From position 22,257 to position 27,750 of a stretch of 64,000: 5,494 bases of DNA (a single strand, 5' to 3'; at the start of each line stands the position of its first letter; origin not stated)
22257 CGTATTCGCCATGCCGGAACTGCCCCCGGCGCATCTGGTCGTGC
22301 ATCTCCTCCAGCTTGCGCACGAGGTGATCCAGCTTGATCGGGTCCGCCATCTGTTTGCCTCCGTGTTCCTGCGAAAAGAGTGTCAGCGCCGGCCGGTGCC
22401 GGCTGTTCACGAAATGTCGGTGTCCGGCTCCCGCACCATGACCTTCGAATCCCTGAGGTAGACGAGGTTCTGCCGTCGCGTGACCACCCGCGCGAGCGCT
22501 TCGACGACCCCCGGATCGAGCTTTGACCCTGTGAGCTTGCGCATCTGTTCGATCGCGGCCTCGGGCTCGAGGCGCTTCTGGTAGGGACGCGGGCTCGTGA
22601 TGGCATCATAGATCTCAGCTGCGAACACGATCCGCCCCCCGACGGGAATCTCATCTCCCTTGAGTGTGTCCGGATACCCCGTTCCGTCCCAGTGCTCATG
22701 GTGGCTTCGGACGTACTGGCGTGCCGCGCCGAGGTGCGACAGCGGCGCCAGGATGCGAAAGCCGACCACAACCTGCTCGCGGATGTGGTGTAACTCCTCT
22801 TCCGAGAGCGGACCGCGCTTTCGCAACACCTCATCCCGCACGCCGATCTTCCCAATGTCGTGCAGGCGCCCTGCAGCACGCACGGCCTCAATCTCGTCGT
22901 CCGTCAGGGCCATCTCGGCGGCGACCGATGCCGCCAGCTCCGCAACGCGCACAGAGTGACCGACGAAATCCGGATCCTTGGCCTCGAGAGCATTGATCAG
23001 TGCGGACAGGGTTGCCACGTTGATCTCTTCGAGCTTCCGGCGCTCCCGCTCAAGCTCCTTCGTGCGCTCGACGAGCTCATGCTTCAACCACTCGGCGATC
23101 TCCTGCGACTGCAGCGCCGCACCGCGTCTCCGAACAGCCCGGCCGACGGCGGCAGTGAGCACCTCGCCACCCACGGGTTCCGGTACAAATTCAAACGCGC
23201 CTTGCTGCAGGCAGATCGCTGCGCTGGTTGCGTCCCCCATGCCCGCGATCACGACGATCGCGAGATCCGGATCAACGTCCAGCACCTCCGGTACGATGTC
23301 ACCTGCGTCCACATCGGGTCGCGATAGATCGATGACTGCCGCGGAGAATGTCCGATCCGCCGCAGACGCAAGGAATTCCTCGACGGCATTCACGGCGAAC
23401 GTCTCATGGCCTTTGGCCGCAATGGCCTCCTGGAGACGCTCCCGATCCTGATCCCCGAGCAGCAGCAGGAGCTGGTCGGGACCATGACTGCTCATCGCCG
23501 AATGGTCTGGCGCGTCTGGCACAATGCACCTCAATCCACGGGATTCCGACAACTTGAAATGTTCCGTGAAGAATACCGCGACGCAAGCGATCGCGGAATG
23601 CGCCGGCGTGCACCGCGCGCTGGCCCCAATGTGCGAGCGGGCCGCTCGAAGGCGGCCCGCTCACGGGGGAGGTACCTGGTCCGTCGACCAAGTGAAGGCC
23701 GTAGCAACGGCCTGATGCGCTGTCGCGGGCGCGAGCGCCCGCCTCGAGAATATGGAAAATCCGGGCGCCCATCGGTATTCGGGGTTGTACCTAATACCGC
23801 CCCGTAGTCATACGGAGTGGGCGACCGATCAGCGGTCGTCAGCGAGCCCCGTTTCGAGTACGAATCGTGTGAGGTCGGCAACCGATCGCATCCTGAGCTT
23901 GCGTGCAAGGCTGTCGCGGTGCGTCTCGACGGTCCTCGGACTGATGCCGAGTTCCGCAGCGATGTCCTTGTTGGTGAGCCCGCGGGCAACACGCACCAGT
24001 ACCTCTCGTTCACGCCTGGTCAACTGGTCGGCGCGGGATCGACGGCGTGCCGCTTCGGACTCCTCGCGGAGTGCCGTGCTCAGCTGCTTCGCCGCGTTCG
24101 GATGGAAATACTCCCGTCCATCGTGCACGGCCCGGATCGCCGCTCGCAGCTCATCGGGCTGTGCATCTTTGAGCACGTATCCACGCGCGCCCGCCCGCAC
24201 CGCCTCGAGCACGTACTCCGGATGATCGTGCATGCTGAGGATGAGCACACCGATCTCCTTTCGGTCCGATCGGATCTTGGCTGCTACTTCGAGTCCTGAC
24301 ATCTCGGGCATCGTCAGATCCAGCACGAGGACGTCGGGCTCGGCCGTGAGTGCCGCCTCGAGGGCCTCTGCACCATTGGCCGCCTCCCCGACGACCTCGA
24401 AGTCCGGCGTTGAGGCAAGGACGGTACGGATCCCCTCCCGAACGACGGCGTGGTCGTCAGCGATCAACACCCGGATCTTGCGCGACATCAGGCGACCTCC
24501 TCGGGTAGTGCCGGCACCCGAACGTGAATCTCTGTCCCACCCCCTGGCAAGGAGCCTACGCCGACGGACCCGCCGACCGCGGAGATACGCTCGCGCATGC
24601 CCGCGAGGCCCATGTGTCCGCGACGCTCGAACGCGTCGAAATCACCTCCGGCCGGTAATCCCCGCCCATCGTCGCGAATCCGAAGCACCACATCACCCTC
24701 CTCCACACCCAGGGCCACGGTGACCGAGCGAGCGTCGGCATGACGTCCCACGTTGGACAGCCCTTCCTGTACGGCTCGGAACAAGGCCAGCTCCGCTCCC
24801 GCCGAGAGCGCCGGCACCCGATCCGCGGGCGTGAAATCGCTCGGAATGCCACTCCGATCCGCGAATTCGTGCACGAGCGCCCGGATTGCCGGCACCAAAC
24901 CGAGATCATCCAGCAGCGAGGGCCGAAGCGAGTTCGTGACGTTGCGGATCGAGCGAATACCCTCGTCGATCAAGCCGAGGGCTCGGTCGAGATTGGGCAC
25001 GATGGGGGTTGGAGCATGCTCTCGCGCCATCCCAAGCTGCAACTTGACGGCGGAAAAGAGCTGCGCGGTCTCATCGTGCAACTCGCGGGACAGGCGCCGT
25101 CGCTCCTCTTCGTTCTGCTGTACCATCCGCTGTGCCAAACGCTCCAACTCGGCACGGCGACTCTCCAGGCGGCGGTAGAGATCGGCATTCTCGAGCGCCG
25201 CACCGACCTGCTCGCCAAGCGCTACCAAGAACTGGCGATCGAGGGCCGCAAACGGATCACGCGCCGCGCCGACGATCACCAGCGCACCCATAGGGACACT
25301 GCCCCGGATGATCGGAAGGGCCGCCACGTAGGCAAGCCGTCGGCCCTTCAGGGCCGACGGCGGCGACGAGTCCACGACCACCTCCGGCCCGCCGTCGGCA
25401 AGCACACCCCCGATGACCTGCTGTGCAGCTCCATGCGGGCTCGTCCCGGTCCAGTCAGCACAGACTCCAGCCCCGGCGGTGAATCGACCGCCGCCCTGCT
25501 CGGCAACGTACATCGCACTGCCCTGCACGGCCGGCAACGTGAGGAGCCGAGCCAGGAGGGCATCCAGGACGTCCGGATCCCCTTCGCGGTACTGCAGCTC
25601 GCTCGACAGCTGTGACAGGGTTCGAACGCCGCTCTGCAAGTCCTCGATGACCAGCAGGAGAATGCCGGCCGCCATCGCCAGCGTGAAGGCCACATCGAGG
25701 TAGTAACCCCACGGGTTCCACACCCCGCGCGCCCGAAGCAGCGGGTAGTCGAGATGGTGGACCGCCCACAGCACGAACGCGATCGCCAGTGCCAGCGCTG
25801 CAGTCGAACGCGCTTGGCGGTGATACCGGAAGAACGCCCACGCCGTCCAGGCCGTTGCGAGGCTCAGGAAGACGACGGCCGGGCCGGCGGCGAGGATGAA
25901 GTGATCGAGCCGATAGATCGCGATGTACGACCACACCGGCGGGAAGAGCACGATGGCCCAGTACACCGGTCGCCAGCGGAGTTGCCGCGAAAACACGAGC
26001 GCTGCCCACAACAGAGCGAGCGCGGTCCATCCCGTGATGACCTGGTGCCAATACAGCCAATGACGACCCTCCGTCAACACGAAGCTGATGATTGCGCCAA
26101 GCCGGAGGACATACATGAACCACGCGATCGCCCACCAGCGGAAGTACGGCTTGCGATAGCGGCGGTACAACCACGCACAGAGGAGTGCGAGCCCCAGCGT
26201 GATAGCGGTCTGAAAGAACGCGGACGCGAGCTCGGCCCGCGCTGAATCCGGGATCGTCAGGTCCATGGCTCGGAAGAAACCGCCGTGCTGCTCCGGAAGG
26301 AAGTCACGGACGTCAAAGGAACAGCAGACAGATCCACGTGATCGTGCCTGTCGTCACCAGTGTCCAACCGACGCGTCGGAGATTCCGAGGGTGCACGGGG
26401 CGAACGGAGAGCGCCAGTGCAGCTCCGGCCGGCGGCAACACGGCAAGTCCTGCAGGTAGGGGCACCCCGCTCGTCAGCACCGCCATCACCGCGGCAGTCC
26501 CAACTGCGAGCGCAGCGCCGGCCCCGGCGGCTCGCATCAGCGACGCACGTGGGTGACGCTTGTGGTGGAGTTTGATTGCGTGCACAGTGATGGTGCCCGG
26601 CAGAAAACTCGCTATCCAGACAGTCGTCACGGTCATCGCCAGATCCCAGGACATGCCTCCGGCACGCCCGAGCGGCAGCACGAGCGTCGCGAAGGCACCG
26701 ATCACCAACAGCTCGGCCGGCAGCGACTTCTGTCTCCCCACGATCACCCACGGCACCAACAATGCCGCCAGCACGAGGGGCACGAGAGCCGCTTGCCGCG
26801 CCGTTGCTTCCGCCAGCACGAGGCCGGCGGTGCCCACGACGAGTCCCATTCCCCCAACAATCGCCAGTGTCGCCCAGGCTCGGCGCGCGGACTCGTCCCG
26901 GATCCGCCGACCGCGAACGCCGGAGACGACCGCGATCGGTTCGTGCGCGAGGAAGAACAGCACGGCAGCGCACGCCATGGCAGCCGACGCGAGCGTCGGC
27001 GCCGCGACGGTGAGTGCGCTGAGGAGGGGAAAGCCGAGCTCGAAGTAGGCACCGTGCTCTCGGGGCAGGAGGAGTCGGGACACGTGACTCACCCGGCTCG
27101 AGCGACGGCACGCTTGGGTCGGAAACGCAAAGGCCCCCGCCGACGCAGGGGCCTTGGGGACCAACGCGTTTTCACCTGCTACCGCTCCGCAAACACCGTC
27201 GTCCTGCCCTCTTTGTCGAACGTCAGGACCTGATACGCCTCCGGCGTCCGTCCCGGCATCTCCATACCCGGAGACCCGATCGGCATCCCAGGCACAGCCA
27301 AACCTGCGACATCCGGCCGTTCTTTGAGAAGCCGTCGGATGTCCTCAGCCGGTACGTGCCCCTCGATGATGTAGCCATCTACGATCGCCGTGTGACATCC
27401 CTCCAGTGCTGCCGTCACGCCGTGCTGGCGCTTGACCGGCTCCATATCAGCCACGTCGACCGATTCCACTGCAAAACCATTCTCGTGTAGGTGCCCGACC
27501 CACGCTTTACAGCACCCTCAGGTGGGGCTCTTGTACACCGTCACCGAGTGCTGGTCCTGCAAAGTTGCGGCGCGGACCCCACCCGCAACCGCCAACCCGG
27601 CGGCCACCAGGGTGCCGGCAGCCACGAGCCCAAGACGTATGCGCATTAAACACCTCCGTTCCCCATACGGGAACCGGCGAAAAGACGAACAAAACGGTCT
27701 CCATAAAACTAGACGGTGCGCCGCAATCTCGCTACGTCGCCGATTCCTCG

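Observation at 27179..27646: CopG/DUF411 gene with a single in-frame TGA exactly at the first Cys of the CxCC motif: selenocysteine candidate or fresh nonsense mutation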

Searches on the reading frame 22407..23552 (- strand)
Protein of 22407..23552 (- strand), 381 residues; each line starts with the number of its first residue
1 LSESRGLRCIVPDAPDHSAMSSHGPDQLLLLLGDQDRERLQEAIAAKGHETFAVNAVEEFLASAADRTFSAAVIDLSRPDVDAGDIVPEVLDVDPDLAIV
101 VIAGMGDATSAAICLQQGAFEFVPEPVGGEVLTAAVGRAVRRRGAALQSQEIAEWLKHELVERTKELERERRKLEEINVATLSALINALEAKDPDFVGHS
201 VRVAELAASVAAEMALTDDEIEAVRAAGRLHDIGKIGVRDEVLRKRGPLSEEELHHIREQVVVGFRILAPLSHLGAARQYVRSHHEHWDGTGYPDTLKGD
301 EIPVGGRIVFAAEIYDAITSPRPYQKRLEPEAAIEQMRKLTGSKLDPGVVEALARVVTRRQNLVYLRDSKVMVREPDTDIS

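Call 9: search_protein_families(library=pfam, proteins=[window:22407-23552:-], max_evalue=0.00001)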
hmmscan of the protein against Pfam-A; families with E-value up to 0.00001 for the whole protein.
window:22407-23552:- (381 aa): 3 families
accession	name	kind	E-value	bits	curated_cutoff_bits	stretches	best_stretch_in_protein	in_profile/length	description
PF13487.12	HD_5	-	1.2e-35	123.2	27.2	1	185-348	3-169/170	HD domain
PF01966.28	HD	-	2.9e-17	63.5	22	1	198-317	3-115/116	HD domain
PF00072.30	Response_reg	-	9.1e-06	26.3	30.2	0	37-136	11-110/111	Response regulator receiver domain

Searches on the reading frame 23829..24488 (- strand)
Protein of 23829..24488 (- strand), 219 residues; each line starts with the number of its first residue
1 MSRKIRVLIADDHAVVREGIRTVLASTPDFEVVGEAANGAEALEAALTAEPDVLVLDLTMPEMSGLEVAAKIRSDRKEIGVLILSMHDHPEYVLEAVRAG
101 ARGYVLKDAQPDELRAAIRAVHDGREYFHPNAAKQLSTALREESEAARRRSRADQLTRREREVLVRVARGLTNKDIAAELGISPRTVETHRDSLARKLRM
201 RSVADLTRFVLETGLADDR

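Call 9: search_protein_families(library=pfam, proteins=[window:23829-24488:-], max_evalue=0.00001)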
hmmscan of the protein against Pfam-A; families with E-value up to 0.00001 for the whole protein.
window:23829-24488:- (219 aa): 4 families
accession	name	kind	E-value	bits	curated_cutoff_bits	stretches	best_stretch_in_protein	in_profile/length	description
PF00072.30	Response_reg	-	1.5e-29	102.8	30.2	1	7-119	1-111/111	Response regulator receiver domain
PF00196.25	GerE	-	1.3e-19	70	23.5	1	154-209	1-56/57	Bacterial regulatory proteins, luxR family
PF08281.18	Sigma70_r4_2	-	3.4e-08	33.4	25.7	1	154-190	9-46/54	Sigma-70, region 4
PF13384.12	HTH_23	-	2.1e-06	27.8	24.6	1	158-188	5-35/50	Homeodomain-like domain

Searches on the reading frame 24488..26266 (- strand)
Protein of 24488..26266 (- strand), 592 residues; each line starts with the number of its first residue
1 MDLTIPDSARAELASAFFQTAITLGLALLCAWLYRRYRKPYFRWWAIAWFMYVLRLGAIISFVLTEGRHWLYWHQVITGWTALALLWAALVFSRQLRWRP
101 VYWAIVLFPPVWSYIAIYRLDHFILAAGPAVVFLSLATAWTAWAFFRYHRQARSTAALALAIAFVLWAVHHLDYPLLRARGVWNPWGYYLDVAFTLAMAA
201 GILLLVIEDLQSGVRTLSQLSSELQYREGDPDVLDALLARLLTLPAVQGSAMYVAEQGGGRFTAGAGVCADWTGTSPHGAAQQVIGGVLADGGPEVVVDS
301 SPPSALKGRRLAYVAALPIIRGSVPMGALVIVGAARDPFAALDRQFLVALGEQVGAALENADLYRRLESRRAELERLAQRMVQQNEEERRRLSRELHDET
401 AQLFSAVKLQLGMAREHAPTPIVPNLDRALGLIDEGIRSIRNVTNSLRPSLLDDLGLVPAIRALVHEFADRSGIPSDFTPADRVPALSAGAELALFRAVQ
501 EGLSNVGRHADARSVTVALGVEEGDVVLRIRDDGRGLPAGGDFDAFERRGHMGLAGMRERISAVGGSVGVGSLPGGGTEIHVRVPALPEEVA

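Call 9: search_protein_families(library=pfam, proteins=[window:24488-26266:-], max_evalue=0.00001)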
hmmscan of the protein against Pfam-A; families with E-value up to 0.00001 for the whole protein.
window:24488-26266:- (592 aa): 3 families
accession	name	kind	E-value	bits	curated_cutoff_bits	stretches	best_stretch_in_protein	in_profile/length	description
PF02518.31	HATPase_c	-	4.7e-14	53.2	26.4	1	491-586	2-109/111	Histidine kinase-, DNA gyrase B-, and HSP90-like ATPase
PF07730.19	HisKA_3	-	3e-12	47.3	24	1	388-451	1-67/68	Histidine kinase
PF13185.12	GAF_2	-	2e-08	35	28.6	1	232-359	6-136/136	GAF domain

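Call 56: list_cluster_members(proteins=[window:24488-26266:-, window:23829-24488:-, window:32835-34604:+])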
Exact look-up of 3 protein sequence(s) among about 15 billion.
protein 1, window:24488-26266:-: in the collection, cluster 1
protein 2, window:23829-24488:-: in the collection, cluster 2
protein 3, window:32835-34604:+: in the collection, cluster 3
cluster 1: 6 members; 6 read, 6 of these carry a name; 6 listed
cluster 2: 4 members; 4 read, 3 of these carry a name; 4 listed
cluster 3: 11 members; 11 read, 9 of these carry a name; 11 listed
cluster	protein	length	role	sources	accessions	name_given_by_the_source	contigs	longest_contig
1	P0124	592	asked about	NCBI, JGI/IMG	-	signal transduction histidine kinase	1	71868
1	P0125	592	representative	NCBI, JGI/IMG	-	signal transduction histidine kinase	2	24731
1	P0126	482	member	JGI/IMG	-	signal transduction histidine kinase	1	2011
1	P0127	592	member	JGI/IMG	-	signal transduction histidine kinase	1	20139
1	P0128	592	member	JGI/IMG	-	signal transduction histidine kinase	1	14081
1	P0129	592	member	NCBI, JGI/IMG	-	signal transduction histidine kinase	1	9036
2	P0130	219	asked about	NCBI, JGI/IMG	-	two-component system response regulator NreC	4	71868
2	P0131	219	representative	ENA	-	-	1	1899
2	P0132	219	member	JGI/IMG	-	two-component system response regulator NreC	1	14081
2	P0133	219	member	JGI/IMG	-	two-component system response regulator NreC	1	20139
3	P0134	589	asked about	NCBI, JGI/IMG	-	Na+/proline symporter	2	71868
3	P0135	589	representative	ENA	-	-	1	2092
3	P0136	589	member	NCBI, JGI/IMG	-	Na+/proline symporter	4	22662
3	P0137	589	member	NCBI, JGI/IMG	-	Na+/proline symporter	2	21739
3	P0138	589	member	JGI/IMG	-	Na+/proline symporter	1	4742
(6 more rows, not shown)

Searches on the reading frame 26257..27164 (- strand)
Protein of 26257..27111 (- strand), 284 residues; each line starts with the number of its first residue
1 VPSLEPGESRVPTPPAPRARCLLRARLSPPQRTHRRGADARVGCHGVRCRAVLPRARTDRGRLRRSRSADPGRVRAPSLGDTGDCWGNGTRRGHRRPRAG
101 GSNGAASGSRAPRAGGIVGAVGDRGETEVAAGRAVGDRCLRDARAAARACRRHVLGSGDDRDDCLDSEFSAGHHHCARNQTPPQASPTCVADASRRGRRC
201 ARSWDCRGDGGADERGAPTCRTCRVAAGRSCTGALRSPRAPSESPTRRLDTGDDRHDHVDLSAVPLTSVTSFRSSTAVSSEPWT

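Call 9: search_protein_families(library=pfam, proteins=[window:26257-27111:-], max_evalue=0.00001)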
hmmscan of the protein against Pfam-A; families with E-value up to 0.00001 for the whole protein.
window:26257-27111:- (284 aa): 0 families

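Call 23: search_protein_families(library=ncbifam, proteins=[window:26257-27111:-], max_evalue=0.001)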
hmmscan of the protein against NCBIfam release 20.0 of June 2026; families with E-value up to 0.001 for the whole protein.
window:26257-27111:- (284 aa): 0 families

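Call 62: search_protein_families(library=pfam, proteins=[window:26313-27164:-], max_evalue=0.00001)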
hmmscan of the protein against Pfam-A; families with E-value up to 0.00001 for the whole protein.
window:26313-27164:- (283 aa): 1 family
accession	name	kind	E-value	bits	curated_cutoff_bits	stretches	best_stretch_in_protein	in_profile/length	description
PF14256.11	YwiC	-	1.5e-12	48.3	25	1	33-163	1-123/126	YwiC-like protein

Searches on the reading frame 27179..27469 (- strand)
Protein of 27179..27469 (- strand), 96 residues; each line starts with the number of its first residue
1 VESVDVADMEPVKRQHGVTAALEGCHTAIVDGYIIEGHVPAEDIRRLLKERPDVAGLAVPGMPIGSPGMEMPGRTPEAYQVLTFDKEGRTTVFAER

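Call 12: list_cluster_members(proteins=[P0002, window:27179-27469:-])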
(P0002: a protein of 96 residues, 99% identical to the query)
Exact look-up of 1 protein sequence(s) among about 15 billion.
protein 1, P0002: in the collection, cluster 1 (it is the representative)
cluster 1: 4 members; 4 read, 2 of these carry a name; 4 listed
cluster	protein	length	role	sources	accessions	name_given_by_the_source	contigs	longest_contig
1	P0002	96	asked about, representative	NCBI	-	-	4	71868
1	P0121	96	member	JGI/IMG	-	hypothetical protein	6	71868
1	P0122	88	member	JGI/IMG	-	hypothetical protein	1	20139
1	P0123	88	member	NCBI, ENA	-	-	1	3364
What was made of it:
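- The internal start is not conserved (96 aa or 88 aa in different assemblies; call 12).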

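Call 15: find_encoding_contigs(protein=P0122, flank=10000, max_places=10)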
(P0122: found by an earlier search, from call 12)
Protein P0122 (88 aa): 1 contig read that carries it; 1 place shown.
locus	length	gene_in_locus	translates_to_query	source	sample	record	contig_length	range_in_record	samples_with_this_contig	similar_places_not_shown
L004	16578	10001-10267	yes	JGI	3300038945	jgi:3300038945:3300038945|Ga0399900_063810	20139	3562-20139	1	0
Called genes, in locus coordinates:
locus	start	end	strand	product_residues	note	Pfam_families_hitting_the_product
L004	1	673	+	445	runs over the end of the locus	PF01408:GFO_IDH_MocA, PF21252:Glyco_hydro_109_C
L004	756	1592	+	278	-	PF01663:Phosphodiest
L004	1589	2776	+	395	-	PF10509:GalKase_gal_bdg, PF00288:GHMP_kinases_N, PF08544:GHMP_kinases_C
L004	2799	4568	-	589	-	PF00474:SSF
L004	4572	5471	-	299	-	PF00483:NTP_transferase (weak), PF12804:NTP_transf_3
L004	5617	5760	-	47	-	-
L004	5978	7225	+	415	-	PF00266:Aminotran_5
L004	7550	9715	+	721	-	PF00069:Pkinase, PF01636:APH (faint), PF07714:PK_Tyr_Ser-Thr, PF07719:TPR_2 (faint), PF13424:TPR_12 (faint), PF13428:TPR_14 (faint), PF00515:TPR_1 (faint), PF13432:TPR_16 (weak), +6 more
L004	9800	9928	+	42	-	-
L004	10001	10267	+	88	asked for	PF04214:DUF411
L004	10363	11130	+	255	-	PF14256:YwiC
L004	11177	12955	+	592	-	PF13185:GAF_2, PF07730:HisKA_3, PF02518:HATPase_c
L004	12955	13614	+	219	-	PF00072:Response_reg, PF08281:Sigma70_r4_2, PF00196:GerE, PF13384:HTH_23 (weak)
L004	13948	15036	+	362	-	PF00072:Response_reg (weak), PF13487:HD_5, PF01966:HD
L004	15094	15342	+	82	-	-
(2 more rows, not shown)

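Call 16: find_encoding_contigs(protein=P0123, flank=10000, max_places=10)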
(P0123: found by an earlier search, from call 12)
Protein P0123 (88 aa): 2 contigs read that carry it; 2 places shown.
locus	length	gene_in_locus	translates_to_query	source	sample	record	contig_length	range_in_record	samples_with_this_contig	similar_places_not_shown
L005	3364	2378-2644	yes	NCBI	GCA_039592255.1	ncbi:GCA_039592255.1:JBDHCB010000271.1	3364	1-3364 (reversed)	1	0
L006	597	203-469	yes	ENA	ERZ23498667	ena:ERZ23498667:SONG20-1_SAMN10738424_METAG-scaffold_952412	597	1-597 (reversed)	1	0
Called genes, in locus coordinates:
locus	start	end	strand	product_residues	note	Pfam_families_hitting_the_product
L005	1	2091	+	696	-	?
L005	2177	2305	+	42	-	-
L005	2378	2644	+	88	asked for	PF04214:DUF411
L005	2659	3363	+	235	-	?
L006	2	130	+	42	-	?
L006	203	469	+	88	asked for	PF04214:DUF411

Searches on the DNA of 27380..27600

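Call 78: search_rna_families(source=window, start=27380, end=27600, threshold=evalue, max_evalue=10)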
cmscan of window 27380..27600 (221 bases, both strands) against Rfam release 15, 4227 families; matches with E-value up to 10: 0.
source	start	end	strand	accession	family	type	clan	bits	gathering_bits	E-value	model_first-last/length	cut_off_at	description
